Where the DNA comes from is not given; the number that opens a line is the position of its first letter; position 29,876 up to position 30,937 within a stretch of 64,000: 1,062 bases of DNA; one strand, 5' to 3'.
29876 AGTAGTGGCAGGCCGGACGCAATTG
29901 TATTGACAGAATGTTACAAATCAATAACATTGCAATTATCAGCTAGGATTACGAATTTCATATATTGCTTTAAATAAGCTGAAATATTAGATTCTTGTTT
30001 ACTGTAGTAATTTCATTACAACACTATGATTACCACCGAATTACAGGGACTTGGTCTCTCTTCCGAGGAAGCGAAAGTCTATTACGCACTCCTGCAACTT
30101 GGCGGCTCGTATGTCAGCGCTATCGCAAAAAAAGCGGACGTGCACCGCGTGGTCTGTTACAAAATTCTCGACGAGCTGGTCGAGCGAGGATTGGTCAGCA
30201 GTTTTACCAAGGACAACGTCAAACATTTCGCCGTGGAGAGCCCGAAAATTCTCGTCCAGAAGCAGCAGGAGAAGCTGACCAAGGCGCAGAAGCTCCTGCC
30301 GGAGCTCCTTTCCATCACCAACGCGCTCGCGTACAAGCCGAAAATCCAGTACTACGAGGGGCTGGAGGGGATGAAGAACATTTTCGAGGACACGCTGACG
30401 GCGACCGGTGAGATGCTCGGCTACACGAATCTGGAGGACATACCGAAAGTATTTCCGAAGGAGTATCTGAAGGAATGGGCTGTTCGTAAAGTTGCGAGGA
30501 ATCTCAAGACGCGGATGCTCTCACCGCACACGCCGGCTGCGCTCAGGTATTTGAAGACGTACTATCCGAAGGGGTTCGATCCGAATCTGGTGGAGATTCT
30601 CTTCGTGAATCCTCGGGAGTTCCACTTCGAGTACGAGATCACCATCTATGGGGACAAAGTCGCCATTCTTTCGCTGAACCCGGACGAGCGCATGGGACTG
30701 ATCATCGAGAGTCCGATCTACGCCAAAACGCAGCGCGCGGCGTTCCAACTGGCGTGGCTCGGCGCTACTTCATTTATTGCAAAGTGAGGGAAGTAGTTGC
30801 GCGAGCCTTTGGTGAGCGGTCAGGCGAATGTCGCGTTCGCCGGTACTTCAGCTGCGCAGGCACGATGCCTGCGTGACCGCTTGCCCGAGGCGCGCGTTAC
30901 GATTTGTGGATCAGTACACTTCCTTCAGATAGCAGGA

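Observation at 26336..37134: Tandem array of five ~560-aa cysteine-rich zinc-ribbon paralogues (plus a fossil sixth) with embedded regulators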

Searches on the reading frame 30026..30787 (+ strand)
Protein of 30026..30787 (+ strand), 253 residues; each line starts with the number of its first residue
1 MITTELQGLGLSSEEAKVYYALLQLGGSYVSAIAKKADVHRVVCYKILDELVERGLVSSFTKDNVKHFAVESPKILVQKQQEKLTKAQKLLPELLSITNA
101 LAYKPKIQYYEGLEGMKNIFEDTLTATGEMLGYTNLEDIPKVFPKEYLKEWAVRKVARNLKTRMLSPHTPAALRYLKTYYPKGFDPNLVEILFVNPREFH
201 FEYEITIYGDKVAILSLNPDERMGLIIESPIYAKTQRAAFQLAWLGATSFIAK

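Call 3: search_protein_families(library=pfam, proteins=[window:30026-30787:+], max_evalue=1)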
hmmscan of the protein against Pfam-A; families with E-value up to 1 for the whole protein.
window:30026-30787:+ (253 aa): 4 families
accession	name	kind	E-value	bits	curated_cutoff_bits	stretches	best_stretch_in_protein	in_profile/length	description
PF01978.25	TrmB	-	3.2e-13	49.8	25.6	1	6-62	1-57/68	Sugar-specific transcriptional regulator TrmB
PF02082.26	Rrf2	-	0.029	14.9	30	1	30-60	26-56/132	Iron-dependent Transcriptional regulator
PF24033.1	DUF7342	-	0.029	14.8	31.6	1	30-78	20-68/150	Family of unknown function (DUF7342)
PF01047.28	MarR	-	0.043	14.1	24.6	1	15-60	5-50/59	MarR family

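Call 4: search_protein_families(library=ncbifam, proteins=[window:30026-30787:+], max_evalue=1)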
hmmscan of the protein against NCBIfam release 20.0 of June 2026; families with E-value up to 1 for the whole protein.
window:30026-30787:+ (253 aa): 7 families
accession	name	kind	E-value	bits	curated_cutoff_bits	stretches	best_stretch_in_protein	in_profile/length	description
NF047390.1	TransRegTrmBL1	equivalog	7.9e-06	25.1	650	1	2-87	6-90/341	HTH-type sugar sensing transcriptional regulator TrmBL1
TIGR01884.1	cas_HTH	subfamily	3.4e-05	23.3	60.2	1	10-64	139-194/202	CRISPR-associated CARF protein Csa3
NF040851.1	tran_reg_TrmB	equivalog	8.6e-05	21.8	600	1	3-126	8-130/338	HTH-type sugar-sensing transcriptional regulator TrmB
NF053606.1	Sta1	subfamily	0.0013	18.8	80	1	10-60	17-67/100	Sta1 family transcriptional regulator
NF047392.1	TransRegTrmBHalo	equivalog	0.044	12.8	500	1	11-72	18-79/349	HTH-type sugar sensing transcriptional regulator TrmB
TIGR00738.1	rrf2_super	superfamily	0.12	12.2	73.3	1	30-60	28-58/132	Rrf2 family transcriptional regulator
NF008886.0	PRK11920.1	equivalog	0.14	11.9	193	1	26-59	23-56/153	iron-responsive transcriptional regulator RirA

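Call 57: search_protein_families(library=padloc, proteins=[window:30026-30787:+], max_evalue=0.01)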
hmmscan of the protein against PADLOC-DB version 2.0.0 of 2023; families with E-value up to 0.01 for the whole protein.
window:30026-30787:+ (253 aa): 6 families
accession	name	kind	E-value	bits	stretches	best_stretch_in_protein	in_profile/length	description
PDLC01434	CasR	-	6.1e-06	24.2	1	5-65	120-179/191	"CAS-I,CAS-II,CAS-III,CAS-IV,CAS-V,CAS-VI; associated_signaling"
PDLC01268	CasR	-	7.7e-06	24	1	6-63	117-172/179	"CAS-I,CAS-II,CAS-III,CAS-IV,CAS-V,CAS-VI; associated_signaling"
PDLC01858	CARF3--CARF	-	0.00014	19.8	1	9-61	140-191/204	-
PDLC01863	CARF3--CARF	-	0.0052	14.6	1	31-59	136-164/182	-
PDLC01044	Csa3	-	0.0067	14.3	0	10-63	133-182/194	Type I-A associated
PDLC01849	CARF3--CARF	-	0.0099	13.6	0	10-59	135-183/197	-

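Call 58: search_protein_families(library=phrogs, proteins=[window:30026-30787:+], max_evalue=0.01)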
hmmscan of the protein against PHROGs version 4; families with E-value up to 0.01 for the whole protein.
window:30026-30787:+ (253 aa): 0 families

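Call 79: search_solved_structures(query=window:30026-30787:+, max_evalue=1, show_alignments=1)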
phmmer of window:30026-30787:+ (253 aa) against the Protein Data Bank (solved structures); distinct sequences matched with E-value up to 1: 5.
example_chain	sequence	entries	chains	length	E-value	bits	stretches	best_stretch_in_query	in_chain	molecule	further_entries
4m9c_A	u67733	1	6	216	0.014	18.2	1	28-80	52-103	Bacterial transferase hexapeptide (Three repeats) family protein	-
1sfx_A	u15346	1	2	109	0.24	14.1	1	6-59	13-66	Conserved hypothetical protein AF2008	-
3qph_A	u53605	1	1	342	0.26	14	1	5-131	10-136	TrmB, a global transcription regulator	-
3a1y_G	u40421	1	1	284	0.48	13.2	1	70-148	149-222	Acidic ribosomal protein P0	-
4v4n_Ak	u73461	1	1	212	0.93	12.2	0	70-133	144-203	50S ribosomal protein P0/L10E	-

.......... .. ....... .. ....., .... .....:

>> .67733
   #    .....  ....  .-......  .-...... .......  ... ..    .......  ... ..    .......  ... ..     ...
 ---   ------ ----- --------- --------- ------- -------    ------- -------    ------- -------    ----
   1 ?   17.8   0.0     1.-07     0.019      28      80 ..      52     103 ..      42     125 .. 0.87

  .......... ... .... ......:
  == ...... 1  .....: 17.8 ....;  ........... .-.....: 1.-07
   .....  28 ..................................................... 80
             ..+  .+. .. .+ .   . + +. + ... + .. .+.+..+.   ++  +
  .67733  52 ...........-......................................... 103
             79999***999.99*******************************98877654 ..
